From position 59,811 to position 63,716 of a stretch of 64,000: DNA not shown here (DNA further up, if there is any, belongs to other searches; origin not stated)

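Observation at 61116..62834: Intein with a homing-endonuclease domain inserted immediately after the HxHxDH zinc-binding motif of aCPSF1/FttA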

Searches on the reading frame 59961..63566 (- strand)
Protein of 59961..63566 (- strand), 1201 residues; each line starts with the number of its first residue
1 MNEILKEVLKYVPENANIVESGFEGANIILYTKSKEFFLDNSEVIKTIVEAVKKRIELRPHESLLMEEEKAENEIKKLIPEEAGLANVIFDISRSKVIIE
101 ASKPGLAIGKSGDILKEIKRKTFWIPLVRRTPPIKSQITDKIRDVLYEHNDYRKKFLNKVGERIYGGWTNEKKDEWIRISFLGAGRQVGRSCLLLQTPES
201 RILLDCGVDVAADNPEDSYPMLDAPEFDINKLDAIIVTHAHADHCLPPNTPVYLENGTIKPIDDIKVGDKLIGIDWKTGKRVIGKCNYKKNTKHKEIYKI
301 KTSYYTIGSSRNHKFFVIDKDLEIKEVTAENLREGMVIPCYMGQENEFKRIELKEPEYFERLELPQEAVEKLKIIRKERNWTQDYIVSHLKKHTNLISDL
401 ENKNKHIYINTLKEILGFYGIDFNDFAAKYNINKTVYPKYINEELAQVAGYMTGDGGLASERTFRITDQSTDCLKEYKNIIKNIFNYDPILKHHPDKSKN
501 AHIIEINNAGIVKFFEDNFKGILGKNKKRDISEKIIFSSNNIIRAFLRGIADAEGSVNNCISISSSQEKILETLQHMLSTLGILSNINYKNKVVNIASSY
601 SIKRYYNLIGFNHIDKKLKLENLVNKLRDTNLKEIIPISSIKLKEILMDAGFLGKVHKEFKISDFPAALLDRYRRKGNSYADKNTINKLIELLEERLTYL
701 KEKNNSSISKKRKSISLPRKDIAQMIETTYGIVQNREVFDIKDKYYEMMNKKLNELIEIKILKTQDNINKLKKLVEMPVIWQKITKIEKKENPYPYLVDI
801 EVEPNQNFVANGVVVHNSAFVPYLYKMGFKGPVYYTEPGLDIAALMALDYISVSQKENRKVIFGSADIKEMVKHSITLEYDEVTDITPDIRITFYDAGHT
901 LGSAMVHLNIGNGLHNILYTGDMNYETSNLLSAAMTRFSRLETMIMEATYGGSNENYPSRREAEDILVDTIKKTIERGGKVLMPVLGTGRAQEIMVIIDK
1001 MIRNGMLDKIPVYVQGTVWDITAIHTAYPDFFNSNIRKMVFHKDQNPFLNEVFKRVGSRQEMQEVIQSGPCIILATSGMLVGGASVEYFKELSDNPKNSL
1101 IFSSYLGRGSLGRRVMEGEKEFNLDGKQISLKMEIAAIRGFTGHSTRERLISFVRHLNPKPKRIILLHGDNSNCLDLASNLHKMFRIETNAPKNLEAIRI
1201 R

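Call 4: search_protein_families(library=pfam, proteins=[window:59961-63566:-], max_evalue=0.1)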
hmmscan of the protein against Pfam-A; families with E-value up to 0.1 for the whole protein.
window:59961-63566:- (1201 aa): 16 families
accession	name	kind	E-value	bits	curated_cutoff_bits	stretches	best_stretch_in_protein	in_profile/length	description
PF10996.14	Beta-Casp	-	1.2e-26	94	27.7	1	991-1114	1-119/120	Beta-Casp domain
PF14890.11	Intein_splicing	-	4.8e-20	72.4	35.8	1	252-817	1-155/155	Intein splicing domain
PF17214.9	KH_TffA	-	7.6e-17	61.5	22.6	1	2-65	5-68/68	Transcription termination factor FttA, KH domain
PF14528.11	LAGLIDADG_3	-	7.1e-16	58.7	22.5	1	543-610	3-82/82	LAGLIDADG-like domain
PF07521.17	RMMBL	-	2e-11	44.1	21.6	1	1129-1192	2-63/63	Zn-dependent metallo-hydrolase RNA specificity domain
PF16661.11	Lactamase_B_6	-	7.7e-11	42.2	27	1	825-935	57-174/193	Metallo-beta-lactamase superfamily domain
PF00753.33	Lactamase_B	-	7.9e-11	42.7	22.7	1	188-245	4-57/196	Metallo-beta-lactamase superfamily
PF12706.13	Lactamase_B_2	-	8.5e-10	39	27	1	201-245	2-44/200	Beta-lactamase superfamily domain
PF12844.13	HTH_19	-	1.6e-07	31.6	30.2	1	370-431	2-63/64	Helix-turn-helix domain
PF01079.26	Hint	-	9.2e-05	22.6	29.7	1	240-340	8-116/213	Hint module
PF13483.12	Lactamase_B_3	-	0.001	19.5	24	1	188-265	5-73/160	Beta-lactamase superfamily domain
PF07650.23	KH_2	-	0.001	19.3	22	1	73-120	4-52/78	KH domain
PF05204.19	Hom_end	-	0.0014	19.2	21.1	1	539-602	9-82/110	Homing endonuclease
PF05203.21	Hom_end_hint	-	0.028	14.8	32.1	1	248-278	4-34/228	Hom_end-associated Hint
PF01381.28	HTH_3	-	0.032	14.7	23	1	372-425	1-54/55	Helix-turn-helix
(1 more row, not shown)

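Call 5: search_protein_families(library=ncbifam, proteins=[window:59961-63566:-], max_evalue=0.1)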
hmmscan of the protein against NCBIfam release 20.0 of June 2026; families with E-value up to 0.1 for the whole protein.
window:59961-63566:- (1201 aa): 18 families
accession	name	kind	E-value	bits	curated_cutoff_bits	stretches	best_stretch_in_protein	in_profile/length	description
TIGR03675.1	arCOG00543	equivalog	2e-247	822.5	580.2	2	786-1200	210-630/631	beta-CASP ribonuclease aCPSF1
NF045584.1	cas14_MBL_CASP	equivalog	7.8e-81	272.2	800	2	816-1193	62-433/612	type VII CRISPR-associated protein Cas14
TIGR04122.1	Xnuc_lig_assoc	equivalog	2.5e-11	43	325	1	876-1023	65-201/326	ligase-associated DNA damage response exonuclease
NF038136.1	rSAM_Rv_intein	exception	3.6e-07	29.4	700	1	243-317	74-150/574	intein-containing Rv2578c family radical SAM protein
TIGR01443.1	intein_Cterm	domain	4.5e-06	26.7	15.6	1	799-818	4-24/24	intein C-terminal splicing region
NF005852.0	PRK07773.1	equivalog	1e-05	24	780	1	768-818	779-827/886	replicative DNA helicase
TIGR01445.1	intein_Nterm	domain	0.00021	22.2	24.5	1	245-317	1-83/83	intein N-terminal splicing region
TIGR02651.1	RNase_Z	equivalog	0.00039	19.6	292.95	1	190-246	18-66/302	ribonuclease Z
NF000801.0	PRK00055.1-3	equivalog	0.00045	19.4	252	1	190-246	20-68/307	ribonuclease Z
NF002553.0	PRK02113.1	equivalog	0.0008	18.9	386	1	190-245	35-80/252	MBL fold metallo-hydrolase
NF007271.0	PRK09726.1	equivalog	0.0011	18.9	79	1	365-417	10-62/88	type II toxin-antitoxin system antitoxin HipB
NF033105.1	bla_subclass_B3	equivalog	0.0023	17.3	240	1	191-245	24-75/257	subclass B3 metallo-beta-lactamase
NF001911.0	PRK00685.1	equivalog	0.012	15.1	144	1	188-245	6-54/228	metal-dependent hydrolase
NF038231.1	MBL_Geo_Pelo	equivalog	0.025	14.2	360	1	190-245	34-79/250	GPMC system MBL fold metallohydrolase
NF033106.1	blaL1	exception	0.049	12.6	560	1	192-247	61-113/290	L1 family subclass B3 metallo-beta-lactamase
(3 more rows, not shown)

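Call 39: list_cluster_members(proteins=[P0005, P0007, P0008, P0028, P0137, P0047, P0001, P0002, window:59961-63563:-])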
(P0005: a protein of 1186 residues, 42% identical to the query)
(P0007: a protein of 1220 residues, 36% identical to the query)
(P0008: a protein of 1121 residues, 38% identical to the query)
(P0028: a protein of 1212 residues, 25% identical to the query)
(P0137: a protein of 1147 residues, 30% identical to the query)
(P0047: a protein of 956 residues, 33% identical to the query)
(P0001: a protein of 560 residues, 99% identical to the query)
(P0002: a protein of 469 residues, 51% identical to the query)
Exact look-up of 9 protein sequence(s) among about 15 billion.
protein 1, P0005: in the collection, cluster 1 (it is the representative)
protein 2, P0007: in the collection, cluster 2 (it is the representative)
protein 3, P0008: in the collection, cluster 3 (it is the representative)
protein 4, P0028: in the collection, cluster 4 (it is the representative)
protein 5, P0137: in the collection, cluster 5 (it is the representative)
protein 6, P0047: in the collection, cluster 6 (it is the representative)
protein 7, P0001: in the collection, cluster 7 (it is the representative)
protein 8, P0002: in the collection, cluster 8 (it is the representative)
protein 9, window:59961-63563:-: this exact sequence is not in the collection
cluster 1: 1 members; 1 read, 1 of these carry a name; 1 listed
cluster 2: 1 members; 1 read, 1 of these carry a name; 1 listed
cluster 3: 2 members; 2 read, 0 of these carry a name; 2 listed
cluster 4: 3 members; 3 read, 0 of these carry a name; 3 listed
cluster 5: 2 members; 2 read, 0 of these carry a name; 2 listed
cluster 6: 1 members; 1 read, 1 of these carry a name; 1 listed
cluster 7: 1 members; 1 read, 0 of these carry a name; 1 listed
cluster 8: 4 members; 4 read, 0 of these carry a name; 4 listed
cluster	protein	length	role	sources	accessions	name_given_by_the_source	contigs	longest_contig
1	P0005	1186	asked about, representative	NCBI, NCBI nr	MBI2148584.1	MBL fold metallo-hydrolase [Candidatus Woesearchaeota archaeon]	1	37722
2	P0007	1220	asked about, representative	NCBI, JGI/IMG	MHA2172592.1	MAG: beta-CASP ribonuclease aCPSF1 [Candidatus Kariarchaeaceae archaeon] | predicted metal-dependent RNase/transcriptional regulator with XRE-family HTH domain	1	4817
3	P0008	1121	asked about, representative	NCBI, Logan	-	-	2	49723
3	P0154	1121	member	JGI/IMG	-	-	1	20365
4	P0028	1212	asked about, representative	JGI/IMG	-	-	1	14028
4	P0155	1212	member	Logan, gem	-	-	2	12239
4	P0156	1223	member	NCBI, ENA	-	-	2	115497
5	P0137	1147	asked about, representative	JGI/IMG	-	-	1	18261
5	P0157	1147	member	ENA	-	-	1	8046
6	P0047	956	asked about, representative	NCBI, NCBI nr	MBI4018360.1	MAG: MBL fold metallo-hydrolase, partial [Candidatus Aenigmarchaeota archaeon] | MBL fold metallo-hydrolase [Candidatus Aenigmarchaeota archaeon]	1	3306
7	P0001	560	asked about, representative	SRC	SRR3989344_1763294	-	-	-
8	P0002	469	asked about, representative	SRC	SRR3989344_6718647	-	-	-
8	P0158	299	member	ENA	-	-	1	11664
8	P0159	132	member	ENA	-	-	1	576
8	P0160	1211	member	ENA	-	-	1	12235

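Call 40: search_protein_families(library=pfam, proteins=[P0160], max_evalue=0.01)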
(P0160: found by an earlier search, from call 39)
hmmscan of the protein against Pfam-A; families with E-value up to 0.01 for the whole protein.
P0160 (1211 aa): 15 families
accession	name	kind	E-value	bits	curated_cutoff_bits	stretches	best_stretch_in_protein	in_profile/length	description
PF10996.14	Beta-Casp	-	3.9e-29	102.1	27.7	1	997-1121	2-120/120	Beta-Casp domain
PF17214.9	KH_TffA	-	3.3e-19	69.1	22.6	1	3-64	6-67/68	Transcription termination factor FttA, KH domain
PF14528.11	LAGLIDADG_3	-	2e-18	66.9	22.5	2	545-613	3-82/82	LAGLIDADG-like domain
PF14890.11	Intein_splicing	-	2.4e-18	66.8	35.8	1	255-822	3-155/155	Intein splicing domain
PF16661.11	Lactamase_B_6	-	6.5e-14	52.2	27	1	831-939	62-173/193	Metallo-beta-lactamase superfamily domain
PF07521.17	RMMBL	-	1.5e-13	51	21.6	1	1142-1202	5-63/63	Zn-dependent metallo-hydrolase RNA specificity domain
PF00753.33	Lactamase_B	-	1.9e-11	44.7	22.7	1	188-246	4-57/196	Metallo-beta-lactamase superfamily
PF01381.28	HTH_3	-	2.8e-07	30.9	23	1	374-424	1-51/55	Helix-turn-helix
PF12844.13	HTH_19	-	1.9e-06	28.1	30.2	1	374-434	4-64/64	Helix-turn-helix domain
PF12706.13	Lactamase_B_2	-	2.1e-06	27.9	27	1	201-246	2-44/200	Beta-lactamase superfamily domain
PF07650.23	KH_2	-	1.7e-05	25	22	1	73-121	4-53/78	KH domain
PF13483.12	Lactamase_B_3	-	0.00023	21.6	24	1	188-269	5-71/160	Beta-lactamase superfamily domain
PF01079.26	Hint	-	0.0012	18.9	29.7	1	241-341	8-116/213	Hint module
PF05204.19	Hom_end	-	0.0036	17.8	21.1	0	546-598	15-70/110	Homing endonuclease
PF13560.12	HTH_31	-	0.0044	17.7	27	1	373-404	5-36/64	Helix-turn-helix domain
